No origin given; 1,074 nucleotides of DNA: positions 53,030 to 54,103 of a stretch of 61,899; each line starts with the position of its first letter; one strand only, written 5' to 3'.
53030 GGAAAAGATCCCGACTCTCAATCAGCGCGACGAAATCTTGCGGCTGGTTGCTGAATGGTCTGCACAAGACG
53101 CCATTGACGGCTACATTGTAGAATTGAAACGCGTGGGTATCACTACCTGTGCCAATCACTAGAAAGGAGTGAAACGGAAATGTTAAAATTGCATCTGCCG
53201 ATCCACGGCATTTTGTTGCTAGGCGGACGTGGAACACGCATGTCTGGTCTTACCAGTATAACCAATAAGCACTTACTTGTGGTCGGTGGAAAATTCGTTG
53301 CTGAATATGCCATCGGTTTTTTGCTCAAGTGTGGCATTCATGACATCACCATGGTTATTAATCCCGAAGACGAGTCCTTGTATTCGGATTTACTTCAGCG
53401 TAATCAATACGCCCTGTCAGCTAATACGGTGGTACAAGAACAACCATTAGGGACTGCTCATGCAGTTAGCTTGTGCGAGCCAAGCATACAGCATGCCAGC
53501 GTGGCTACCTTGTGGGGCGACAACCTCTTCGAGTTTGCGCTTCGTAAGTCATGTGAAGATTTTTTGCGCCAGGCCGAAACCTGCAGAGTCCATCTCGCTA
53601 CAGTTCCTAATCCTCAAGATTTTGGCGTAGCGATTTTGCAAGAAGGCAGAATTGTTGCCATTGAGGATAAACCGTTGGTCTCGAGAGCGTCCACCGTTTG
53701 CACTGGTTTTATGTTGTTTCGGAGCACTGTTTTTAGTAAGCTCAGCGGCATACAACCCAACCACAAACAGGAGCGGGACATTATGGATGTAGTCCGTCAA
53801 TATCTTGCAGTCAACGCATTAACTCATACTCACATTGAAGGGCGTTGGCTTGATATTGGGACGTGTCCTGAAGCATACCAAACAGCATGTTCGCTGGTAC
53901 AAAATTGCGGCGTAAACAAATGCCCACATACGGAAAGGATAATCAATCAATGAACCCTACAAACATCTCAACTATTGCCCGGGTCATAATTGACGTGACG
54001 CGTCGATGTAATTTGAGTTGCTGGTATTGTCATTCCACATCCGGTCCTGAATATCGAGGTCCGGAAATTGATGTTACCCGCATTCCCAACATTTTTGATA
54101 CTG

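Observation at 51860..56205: Candidate novel system: operator-controlled, SD-driven five-gene cassette (79-aa ORF, SAM methyltransferase, RmlA-like NTase, radical SAM enzyme, RmlB-like dehydratase)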

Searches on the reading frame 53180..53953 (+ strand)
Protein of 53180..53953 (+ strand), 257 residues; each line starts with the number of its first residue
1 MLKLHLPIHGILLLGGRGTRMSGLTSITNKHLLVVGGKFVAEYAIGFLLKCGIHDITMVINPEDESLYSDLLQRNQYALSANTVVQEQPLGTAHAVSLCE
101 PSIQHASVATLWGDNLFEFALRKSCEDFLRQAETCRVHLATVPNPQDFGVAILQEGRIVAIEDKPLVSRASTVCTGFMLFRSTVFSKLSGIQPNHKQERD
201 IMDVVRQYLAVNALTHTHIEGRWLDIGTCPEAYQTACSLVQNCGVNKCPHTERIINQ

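Call 4: search_protein_families(library=pfam, proteins=[window:53180-53953:+], max_evalue=0.01)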
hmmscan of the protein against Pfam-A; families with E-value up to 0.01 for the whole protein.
window:53180-53953:+ (257 aa): 2 families
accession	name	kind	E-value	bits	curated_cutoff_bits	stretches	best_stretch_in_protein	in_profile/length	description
PF00483.29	NTP_transferase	-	5.4e-33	115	21.2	1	10-236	2-239/245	Nucleotidyl transferase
PF12804.13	NTP_transf_3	-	2.1e-07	31.7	27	1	10-97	1-80/160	MobA-like NTP transferase domain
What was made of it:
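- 53180..53953 (+): RmlA-like sugar-1-phosphate nucleotidyltransferase, 257 aa, short form. PF00483, E 5e-33 (call 4).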

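Call 5: search_protein_families(library=ncbifam, proteins=[window:53180-53953:+], max_evalue=0.01)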
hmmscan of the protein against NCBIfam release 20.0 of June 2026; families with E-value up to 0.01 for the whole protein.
window:53180-53953:+ (257 aa): 29 families (the best 25 are shown)
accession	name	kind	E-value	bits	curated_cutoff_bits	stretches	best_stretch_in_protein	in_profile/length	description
TIGR01208.1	rmlA_long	equivalog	1.5e-38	132.6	320.25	1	10-233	2-228/353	glucose-1-phosphate thymidylyltransferase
TIGR03992.1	Arch_glmU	subfamily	5.8e-34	117.6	292.1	1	10-229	3-217/393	bifunctional sugar-1-phosphate nucleotidylyltransferase/acetyltransferase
TIGR01207.1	rmlA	equivalog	1.1e-30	106.7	360.65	1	10-241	2-237/286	glucose-1-phosphate thymidylyltransferase RfbA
NF012024.0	PRK15480.1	equivalog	4.5e-24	85.1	588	1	9-229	5-230/292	glucose-1-phosphate thymidylyltransferase RfbA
NF041313.1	UDPGP_AglF_Halo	equivalog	1.4e-19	70.5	400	1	9-230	2-225/234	UTP--glucose-1-phosphate uridylyltransferase AglF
NF041173.1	Sug_nt_acttase_Thmprot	equivalog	9.4e-19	67.6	600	1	10-228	3-216/405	bifunctional sugar-1-phosphate nucleotidylyltransferase/acetyltransferase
NF052502.1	man1P_GTase_Rv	exception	1.6e-18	66.7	440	1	10-241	3-232/352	mannose-1-phosphate guanylyltransferase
NF045761.1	NAMPUrTaseMurU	equivalog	2.1e-16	60.5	250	1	11-229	4-217/226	N-acetylmuramate alpha-1-phosphate uridylyltransferase MurU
TIGR01173.1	glmU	equivalog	1.3e-12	47.4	366.85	1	11-208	4-202/452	bifunctional UDP-N-acetylglucosamine diphosphorylase/glucosamine-1-phosphate N-acetyltransferase GlmU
NF010933.0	PRK14353.1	equivalog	3.3e-12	45.8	505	1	9-206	7-207/453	bifunctional UDP-N-acetylglucosamine diphosphorylase/glucosamine-1-phosphate N-acetyltransferase GlmU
TIGR01099.1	galU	equivalog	4.5e-11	42.8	326.8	1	82-229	97-255/261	UTP--glucose-1-phosphate uridylyltransferase GalU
NF010934.1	PRK14354.1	equivalog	7.1e-11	41.3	450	1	11-206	3-200/447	bifunctional UDP-N-acetylglucosamine diphosphorylase/glucosamine-1-phosphate N-acetyltransferase GlmU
NF041135.1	IPPtranDIPPsyn_Thcocales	equivalog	4.3e-10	39.1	580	1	10-241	3-219/419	bifunctional L-myo-inositol-1-phosphate cytidylyltransferase/CDP-L-myo-inositol myo-inositolphosphotransferase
NF010937.0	PRK14357.1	equivalog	8.3e-10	38.1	658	1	11-212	4-203/448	bifunctional UDP-N-acetylglucosamine diphosphorylase/glucosamine-1-phosphate N-acetyltransferase GlmU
NF049965.1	GlMnHpPGnyltfHddC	equivalog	1.3e-08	34.8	300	1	10-235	3-216/221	D-glycero-D-manno-heptose 1-phosphate guanosyltransferase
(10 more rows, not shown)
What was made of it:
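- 53180..53953 (+): The rmlA_long score is 133 bits against a cut-off of 320 (call 5).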

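Call 21: search_protein_families(library=padloc, proteins=[window:53180-53953:+], max_evalue=0.01)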
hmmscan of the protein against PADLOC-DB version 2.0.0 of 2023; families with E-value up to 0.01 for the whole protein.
window:53180-53953:+ (257 aa): 1 family
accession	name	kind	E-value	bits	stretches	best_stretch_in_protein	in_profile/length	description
PDLC00831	E1-E2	-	0.0033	14.3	1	25-61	313-350/578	E1-E2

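Call 51: search_solved_structures(query=window:53180-53953:+, max_evalue=0.00001)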
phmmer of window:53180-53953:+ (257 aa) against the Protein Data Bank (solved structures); distinct sequences matched with E-value up to 0.00001: 31.
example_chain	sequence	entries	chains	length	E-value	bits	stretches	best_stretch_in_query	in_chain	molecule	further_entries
3hl3_A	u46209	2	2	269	5.3e-38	134.3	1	8-241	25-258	Glucose-1-phosphate thymidylyltransferase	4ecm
4ho0_A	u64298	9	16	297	1.6e-26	96.6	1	9-234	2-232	Glucose-1-phosphate thymidylyltransferase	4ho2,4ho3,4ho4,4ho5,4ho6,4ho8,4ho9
1lvw_A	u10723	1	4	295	5.4e-25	91.7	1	9-231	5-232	glucose-1-phosphate thymidylyltransferase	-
1mp3_A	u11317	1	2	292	6.4e-25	91.4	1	9-233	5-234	GLUCOSE-1-PHOSPHATE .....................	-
1iim_A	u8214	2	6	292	2.6e-24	89.4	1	9-233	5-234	glucose-1-phosphate thymidylyltransferase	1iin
1mp5_A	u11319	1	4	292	3.2e-24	89.1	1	9-233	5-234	Y177F VARIANT OF S. ENTERICA RmlA BOUND TO UDP-GLUCOSE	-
3pkq_A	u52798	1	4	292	3.6e-24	89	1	9-233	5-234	Glucose-1-phosphate thymidylyltransferase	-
3pkp_A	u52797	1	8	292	3.6e-24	89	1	9-233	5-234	Glucose-1-phosphate thymidylyltransferase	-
6n0u_A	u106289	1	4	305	3.4e-23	85.8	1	5-237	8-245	Glucose-1-phosphate thymidylyltransferase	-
5ify_A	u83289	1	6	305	8.2e-23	84.5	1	5-233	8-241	Glucose-1-phosphate thymidylyltransferase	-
1h5r_A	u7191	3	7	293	8.6e-23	84.5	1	9-233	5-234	GLUCOSE-1-PHOSPHATE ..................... | Glucose-1-phosphate thymidylyltransferase 1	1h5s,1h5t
1h5s_D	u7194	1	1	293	8.7e-23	84.4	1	9-233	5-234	Glucose-1-phosphate thymidylyltransferase 1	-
1h5r_B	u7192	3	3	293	8.8e-23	84.4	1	9-233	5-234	GLUCOSE-1-PHOSPHATE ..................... | Glucose-1-phosphate thymidylyltransferase 1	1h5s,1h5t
1mp4_A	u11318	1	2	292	9.5e-23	84.3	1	9-228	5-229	W224H Variant of S. Enterica RmlA Bound to UDP-Glucose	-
1h5s_A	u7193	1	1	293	1.7e-22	83.5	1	9-233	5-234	Glucose-1-phosphate thymidylyltransferase 1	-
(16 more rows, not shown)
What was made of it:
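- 53180..53953 (+): The best solved relative is a glucose-1-phosphate thymidylyltransferase, 3hl3/4ecm, E 5e-38 (call 51).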
